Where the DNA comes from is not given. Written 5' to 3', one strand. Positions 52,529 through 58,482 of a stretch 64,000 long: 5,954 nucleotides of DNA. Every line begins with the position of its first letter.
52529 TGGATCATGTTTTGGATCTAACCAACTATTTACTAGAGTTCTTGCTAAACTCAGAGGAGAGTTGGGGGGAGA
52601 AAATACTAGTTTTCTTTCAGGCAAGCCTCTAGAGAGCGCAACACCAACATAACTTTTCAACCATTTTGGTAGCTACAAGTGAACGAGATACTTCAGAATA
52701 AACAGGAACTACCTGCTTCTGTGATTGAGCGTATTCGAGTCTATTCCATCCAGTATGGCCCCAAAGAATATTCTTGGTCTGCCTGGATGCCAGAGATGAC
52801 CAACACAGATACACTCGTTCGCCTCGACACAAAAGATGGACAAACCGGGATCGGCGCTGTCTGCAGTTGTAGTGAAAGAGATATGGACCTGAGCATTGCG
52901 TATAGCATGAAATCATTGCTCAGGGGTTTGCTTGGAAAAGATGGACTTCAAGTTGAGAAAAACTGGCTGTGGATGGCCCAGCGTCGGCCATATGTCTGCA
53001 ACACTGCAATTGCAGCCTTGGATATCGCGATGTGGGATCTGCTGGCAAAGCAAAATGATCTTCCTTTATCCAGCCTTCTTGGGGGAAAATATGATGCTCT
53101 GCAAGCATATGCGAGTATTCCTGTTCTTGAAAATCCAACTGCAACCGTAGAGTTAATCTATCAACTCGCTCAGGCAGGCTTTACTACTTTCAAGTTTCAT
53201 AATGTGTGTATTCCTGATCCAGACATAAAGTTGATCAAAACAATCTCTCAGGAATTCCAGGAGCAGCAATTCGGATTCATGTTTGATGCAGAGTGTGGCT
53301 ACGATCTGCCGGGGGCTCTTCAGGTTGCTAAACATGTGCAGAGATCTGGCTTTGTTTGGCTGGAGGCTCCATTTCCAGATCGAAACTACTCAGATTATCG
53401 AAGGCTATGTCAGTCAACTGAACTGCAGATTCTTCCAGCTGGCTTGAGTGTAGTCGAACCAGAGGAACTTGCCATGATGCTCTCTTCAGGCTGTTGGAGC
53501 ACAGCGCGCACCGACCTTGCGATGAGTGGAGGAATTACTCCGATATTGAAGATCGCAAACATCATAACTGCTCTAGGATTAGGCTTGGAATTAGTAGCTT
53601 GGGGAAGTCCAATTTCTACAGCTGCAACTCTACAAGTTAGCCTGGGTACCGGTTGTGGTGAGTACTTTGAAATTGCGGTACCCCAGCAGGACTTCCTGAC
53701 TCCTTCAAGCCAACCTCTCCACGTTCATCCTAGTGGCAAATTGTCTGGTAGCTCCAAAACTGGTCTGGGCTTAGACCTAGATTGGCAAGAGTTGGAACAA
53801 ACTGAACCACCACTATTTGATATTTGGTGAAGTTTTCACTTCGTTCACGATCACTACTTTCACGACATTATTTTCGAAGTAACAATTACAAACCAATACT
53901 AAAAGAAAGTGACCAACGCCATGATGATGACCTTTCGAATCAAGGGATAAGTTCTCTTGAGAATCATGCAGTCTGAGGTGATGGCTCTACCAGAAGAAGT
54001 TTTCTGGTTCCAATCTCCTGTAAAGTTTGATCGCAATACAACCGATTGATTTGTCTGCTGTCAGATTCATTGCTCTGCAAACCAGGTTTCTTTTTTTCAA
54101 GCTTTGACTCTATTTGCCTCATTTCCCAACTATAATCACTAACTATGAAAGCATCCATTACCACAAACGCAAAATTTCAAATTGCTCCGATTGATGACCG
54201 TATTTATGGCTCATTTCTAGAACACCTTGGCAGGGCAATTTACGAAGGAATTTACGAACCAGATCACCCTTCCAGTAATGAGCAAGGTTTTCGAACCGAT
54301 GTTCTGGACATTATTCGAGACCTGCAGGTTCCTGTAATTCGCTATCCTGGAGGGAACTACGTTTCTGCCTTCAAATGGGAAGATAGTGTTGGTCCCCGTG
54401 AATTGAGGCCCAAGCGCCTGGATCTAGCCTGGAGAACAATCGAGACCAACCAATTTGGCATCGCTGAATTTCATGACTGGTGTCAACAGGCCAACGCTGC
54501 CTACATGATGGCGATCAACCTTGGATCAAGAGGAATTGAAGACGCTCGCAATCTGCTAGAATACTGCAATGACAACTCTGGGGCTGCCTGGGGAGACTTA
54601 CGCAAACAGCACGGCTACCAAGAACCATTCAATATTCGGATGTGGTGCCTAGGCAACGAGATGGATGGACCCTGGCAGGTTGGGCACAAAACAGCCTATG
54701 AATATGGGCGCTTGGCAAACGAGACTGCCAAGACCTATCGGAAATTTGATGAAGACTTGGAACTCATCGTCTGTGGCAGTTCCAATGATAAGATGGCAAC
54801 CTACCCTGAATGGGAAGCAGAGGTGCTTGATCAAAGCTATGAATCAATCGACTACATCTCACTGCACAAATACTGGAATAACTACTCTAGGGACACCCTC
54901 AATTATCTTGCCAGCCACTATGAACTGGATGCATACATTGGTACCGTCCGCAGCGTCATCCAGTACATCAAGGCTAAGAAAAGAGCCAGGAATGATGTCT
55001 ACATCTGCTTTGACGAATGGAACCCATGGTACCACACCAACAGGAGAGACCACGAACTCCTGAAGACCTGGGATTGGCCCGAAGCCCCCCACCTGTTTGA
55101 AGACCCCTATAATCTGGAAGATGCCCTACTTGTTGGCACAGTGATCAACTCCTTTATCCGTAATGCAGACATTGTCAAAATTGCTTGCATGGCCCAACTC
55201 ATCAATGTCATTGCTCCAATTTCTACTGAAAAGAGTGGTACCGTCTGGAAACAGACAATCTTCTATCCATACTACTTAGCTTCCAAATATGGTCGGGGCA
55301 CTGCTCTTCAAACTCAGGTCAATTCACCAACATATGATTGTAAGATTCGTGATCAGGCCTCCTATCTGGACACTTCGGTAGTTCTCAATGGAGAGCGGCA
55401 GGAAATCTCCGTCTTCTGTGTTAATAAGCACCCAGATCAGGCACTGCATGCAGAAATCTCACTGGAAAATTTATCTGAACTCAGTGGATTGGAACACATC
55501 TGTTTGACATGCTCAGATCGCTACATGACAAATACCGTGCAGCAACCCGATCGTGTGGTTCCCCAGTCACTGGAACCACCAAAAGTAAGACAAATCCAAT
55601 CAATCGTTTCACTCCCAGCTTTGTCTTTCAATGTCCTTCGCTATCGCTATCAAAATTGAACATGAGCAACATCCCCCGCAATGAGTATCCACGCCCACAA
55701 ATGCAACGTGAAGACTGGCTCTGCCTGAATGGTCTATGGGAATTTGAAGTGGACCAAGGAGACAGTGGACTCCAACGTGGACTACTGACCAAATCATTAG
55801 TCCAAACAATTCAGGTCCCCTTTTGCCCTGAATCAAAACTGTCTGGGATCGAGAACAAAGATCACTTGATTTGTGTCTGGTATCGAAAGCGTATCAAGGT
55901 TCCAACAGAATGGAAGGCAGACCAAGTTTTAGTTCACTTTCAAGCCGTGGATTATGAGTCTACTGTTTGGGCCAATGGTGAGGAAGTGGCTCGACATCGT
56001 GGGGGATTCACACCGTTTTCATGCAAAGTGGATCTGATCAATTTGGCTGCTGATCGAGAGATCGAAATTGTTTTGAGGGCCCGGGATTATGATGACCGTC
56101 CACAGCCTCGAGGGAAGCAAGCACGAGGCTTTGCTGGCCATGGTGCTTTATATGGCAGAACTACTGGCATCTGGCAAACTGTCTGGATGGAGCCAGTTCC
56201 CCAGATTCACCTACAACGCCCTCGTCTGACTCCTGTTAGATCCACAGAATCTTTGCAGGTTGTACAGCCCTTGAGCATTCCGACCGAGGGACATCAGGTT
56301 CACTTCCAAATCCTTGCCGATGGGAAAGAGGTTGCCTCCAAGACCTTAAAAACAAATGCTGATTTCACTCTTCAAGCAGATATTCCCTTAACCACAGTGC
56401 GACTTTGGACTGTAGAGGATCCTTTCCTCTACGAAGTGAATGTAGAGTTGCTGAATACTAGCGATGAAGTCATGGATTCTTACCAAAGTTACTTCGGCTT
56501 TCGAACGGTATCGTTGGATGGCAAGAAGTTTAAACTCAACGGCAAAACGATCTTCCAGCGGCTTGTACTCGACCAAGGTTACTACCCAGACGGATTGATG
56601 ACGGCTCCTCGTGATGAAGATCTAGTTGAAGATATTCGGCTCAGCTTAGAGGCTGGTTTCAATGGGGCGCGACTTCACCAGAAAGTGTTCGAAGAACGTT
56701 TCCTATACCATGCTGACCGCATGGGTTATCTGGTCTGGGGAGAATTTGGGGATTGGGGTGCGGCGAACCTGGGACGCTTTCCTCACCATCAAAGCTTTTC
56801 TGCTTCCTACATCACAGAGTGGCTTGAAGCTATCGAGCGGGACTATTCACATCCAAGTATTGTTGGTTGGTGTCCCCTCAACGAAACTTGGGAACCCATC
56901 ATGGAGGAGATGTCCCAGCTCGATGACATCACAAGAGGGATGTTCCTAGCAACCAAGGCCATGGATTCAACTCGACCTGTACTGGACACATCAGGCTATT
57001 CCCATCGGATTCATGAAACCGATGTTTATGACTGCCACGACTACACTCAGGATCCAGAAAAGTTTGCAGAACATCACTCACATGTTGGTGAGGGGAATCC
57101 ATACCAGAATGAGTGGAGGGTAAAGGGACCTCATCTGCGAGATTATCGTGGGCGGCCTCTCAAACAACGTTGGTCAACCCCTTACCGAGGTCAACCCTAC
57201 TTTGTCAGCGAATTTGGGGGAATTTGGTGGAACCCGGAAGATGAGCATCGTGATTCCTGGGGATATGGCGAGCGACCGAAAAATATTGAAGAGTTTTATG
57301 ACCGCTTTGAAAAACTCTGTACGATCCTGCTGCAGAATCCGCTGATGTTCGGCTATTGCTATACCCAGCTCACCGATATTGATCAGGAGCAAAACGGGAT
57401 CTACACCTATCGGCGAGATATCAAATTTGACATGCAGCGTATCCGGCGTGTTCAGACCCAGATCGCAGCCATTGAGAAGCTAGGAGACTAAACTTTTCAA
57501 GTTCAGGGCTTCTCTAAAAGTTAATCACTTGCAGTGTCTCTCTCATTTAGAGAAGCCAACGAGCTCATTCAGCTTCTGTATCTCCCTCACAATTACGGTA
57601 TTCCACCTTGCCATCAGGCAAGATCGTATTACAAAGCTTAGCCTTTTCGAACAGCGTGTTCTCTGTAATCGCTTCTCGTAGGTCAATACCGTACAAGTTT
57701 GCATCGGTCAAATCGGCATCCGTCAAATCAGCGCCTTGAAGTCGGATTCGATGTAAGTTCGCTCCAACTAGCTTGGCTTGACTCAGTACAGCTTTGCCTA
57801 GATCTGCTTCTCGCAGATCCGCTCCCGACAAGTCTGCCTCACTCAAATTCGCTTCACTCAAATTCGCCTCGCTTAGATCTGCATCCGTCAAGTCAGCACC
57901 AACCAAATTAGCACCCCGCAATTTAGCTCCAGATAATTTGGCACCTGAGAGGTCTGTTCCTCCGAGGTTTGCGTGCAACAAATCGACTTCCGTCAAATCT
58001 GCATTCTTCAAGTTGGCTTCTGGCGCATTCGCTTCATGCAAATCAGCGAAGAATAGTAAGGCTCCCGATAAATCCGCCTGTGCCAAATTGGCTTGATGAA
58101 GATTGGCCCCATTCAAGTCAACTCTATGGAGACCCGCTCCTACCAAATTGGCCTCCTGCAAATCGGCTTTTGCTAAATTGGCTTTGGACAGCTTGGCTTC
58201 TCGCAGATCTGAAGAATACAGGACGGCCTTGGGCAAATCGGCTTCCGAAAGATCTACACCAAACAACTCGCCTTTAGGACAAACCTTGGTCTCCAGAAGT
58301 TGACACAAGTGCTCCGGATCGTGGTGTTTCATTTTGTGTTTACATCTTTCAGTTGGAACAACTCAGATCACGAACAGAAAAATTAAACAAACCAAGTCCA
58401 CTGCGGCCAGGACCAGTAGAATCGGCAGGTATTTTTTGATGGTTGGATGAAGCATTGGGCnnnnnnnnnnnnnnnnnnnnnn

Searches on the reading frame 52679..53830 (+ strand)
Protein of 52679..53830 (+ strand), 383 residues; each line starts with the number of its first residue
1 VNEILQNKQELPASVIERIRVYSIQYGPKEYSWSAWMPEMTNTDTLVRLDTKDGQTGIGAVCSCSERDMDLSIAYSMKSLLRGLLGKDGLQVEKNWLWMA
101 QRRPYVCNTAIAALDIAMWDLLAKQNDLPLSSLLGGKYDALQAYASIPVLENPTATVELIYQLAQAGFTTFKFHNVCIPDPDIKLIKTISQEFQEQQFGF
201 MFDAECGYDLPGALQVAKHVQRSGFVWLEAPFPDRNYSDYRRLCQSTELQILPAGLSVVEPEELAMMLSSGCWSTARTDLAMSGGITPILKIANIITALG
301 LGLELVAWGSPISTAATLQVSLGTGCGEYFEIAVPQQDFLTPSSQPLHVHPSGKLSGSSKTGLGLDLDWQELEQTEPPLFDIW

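Call 8: search_protein_families(library=pfam, proteins=[window:52679-53830:+], max_evalue=0.01)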
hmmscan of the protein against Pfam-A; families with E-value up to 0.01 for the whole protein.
window:52679-53830:+ (383 aa): 2 families
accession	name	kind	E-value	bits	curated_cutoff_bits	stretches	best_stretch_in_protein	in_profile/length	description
PF13378.12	MR_MLE_C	-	2.3e-29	103.1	29.4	1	160-370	6-218/219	Enolase C-terminal domain-like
PF02746.21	MR_MLE_N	-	2.1e-13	50.9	22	1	45-135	29-117/117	Mandelate racemase / muconate lactonizing enzyme, N-terminal domain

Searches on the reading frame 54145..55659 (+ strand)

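Call 83: search_protein_families(library=pfam, max_evalue=0.01, proteins=[window:54145-55659:+])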
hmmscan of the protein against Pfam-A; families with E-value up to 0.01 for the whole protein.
window:54145-55659:+ (504 aa): 2 families
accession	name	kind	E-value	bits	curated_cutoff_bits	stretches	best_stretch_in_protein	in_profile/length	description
PF06964.18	Alpha-L-AF_C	-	4.4e-45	154.3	27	1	290-494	1-165/165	Alpha-L-arabinofuranosidase C-terminal domain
PF22848.2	ASD1_dom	-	0.00044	20.3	22.2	0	131-172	107-149/239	Alpha-L-arabinofuranosidase 1 domain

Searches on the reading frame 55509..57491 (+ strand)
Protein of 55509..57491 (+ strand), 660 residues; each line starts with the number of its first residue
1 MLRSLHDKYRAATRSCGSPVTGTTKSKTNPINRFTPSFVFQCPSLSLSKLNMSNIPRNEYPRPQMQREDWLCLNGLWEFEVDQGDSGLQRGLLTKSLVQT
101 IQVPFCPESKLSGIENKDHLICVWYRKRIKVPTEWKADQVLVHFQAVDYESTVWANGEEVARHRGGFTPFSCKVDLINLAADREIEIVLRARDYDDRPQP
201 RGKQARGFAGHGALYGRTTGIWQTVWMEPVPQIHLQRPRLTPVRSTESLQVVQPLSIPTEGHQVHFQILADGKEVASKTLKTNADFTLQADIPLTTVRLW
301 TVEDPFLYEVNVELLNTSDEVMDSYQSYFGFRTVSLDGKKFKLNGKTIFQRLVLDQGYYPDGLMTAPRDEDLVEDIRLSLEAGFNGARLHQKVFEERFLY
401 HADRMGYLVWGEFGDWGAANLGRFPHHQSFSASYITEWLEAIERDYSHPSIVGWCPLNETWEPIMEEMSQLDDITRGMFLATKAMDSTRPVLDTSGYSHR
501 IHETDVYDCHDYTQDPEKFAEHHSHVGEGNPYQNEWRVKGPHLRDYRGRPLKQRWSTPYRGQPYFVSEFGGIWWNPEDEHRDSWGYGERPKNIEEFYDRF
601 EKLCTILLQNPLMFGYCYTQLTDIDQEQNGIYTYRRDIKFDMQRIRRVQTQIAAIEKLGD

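Call 86: search_protein_families(library=pfam, max_evalue=0.00001, proteins=[window:55509-57491:+])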
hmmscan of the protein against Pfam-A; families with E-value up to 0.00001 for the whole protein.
window:55509-57491:+ (660 aa): 3 families
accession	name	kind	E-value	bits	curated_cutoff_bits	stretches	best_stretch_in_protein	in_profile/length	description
PF00703.27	Glyco_hydro_2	-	1.2e-10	42.6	23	1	259-332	29-109/109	Glycosyl hydrolases family 2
PF02837.24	Glyco_hydro_2_N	-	1.1e-09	38.8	28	1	122-174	66-118/169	Glycosyl hydrolases family 2, sugar binding domain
PF22666.2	Glyco_hydro_2_N2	-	5.5e-06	27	27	0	123-191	50-119/167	Glycosyl hydrolase 2 galactose-binding domain-like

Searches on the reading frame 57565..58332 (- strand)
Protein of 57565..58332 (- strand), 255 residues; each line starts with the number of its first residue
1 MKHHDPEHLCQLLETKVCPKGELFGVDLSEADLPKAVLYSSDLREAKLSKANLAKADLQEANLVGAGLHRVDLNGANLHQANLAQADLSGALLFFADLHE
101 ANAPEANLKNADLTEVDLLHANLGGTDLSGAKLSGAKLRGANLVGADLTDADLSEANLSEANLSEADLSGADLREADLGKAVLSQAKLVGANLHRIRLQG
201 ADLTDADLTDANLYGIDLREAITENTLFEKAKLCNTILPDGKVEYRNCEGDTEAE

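Call 86: search_protein_families(library=pfam, max_evalue=0.00001, proteins=[window:57565-58332:-])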
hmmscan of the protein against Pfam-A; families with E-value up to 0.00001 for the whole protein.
window:57565-58332:- (255 aa): 4 families
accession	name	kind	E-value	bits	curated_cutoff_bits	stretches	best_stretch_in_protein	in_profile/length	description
PF00805.28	Pentapeptide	-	3.4e-62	205.9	20.2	6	131-170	1-40/40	Pentapeptide repeats (8 copies)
PF13599.13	Pentapeptide_4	-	3.6e-22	78.7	38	1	97-163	12-78/78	Pentapeptide repeat region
PF13576.12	Pentapeptide_3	-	4.2e-15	56.1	27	0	129-166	7-47/48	Pentapeptide repeats (9 copies)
PF25296.1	Decapeptide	-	1.2e-06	28.8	45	0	96-163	5-72/74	Decapeptide repeat region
